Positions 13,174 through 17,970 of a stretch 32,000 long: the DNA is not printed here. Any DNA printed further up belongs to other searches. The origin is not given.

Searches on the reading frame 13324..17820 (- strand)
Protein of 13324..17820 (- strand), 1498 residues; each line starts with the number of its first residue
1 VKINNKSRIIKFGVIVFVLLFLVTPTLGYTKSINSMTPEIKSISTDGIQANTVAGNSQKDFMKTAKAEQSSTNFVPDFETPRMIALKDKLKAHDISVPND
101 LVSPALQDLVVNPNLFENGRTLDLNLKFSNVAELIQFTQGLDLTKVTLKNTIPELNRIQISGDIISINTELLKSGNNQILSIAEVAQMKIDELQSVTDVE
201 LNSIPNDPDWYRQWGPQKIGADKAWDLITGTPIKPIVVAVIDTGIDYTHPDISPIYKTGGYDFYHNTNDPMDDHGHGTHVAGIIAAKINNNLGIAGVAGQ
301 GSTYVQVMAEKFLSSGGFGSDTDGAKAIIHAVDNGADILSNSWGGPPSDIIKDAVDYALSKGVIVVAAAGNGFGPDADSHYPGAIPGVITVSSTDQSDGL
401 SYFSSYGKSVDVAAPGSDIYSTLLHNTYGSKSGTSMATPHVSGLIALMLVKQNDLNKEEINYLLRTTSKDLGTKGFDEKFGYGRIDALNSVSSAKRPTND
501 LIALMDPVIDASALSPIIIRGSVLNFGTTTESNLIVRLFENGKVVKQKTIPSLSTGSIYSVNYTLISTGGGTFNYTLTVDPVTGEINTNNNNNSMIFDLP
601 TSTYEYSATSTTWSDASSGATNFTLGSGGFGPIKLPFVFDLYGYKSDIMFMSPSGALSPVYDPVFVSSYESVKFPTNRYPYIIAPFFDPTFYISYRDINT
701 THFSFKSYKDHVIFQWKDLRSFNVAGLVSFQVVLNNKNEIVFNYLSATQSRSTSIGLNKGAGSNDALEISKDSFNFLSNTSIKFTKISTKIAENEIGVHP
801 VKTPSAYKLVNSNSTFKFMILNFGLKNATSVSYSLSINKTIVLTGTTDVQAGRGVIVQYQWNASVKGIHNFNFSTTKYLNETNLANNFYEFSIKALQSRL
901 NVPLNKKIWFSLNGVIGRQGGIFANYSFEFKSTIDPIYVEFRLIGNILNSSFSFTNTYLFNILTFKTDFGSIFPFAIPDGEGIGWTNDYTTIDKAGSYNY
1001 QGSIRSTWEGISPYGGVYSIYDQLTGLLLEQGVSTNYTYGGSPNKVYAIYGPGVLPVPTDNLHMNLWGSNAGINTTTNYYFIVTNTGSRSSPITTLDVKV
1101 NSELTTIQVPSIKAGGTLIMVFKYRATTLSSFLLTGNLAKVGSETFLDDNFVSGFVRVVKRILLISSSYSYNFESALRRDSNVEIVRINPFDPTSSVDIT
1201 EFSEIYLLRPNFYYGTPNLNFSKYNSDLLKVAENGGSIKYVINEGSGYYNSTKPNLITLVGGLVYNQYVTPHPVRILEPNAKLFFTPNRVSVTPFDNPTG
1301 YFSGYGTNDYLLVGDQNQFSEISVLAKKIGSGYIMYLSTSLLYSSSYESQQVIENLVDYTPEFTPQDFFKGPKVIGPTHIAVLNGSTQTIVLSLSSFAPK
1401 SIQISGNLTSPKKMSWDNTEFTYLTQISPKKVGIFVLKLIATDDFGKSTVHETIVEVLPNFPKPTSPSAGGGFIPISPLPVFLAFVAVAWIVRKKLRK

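Call 7: search_protein_families(library=pfam, proteins=[window:13324-17820:-])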
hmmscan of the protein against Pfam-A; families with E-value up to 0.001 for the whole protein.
window:13324-17820:- (1498 aa): 2 families
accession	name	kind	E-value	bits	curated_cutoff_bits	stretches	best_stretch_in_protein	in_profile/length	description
PF00082.27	Peptidase_S8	-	4.1e-61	207.2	21.8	1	236-483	4-288/288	Subtilase family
PF07705.17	CARDB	-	7.1e-17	61.9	22.7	1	507-594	11-98/101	CARDB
